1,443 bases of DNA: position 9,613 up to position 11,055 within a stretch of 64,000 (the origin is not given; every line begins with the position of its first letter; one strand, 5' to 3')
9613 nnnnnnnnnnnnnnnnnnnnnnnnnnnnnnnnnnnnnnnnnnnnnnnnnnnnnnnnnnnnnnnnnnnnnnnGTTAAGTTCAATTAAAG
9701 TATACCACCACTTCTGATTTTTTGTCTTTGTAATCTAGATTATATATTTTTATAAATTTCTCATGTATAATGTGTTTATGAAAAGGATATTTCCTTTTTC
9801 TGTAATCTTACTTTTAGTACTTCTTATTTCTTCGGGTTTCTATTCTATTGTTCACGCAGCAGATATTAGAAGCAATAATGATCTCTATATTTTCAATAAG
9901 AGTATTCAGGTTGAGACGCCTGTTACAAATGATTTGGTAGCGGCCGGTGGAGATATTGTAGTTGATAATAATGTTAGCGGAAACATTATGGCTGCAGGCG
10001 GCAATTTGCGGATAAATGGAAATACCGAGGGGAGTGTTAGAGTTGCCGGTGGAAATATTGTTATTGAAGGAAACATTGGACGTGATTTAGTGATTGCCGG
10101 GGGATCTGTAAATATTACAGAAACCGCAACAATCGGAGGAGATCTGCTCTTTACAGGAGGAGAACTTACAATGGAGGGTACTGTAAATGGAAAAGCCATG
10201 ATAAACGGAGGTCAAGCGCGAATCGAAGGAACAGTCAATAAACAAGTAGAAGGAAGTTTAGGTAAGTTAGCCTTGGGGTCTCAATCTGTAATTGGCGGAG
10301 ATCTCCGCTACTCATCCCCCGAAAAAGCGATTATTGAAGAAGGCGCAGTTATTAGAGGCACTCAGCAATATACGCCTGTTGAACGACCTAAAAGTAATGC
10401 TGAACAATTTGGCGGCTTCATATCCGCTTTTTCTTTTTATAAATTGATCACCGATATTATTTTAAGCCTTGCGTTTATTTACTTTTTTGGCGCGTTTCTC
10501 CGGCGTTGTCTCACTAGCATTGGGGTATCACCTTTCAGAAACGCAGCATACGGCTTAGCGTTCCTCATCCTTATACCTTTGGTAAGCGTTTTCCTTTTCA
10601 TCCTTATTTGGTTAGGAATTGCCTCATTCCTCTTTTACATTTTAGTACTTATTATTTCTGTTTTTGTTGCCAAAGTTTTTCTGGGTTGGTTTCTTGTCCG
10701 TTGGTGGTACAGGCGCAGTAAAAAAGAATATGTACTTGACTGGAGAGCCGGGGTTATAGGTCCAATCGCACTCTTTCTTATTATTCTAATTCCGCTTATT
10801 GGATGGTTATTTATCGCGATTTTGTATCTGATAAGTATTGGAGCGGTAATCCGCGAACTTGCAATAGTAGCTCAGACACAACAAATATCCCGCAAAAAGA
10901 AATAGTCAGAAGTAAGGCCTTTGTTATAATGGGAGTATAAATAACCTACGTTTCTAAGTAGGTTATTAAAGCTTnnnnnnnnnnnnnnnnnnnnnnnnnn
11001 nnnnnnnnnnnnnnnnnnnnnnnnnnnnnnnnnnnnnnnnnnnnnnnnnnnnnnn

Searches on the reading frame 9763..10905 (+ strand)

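Call 29: search_protein_families(library=pfam, proteins=[window:9763-10905:+], max_evalue=1)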
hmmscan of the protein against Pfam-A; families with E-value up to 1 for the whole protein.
window:9763-10905:+ (380 aa): 2 families
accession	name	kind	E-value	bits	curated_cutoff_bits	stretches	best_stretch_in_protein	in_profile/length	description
PF03961.19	FapA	-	0.025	14.6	31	1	59-157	34-129/272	Flagellar Assembly Protein A beta solenoid domain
PF04357.19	TamB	-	0.2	11.3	22.4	1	50-121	122-194/381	TamB, inner membrane protein subunit of TAM complex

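Call 64: search_protein_families(library=ncbifam, proteins=[window:9763-10905:+], max_evalue=0.01)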
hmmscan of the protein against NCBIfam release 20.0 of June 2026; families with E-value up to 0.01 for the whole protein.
window:9763-10905:+ (380 aa): 1 family
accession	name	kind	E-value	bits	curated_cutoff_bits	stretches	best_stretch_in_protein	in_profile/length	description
NF001819.0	PRK00556.1-3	equivalog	0.0011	18.5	273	1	59-116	108-165/197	septum site-determining protein MinC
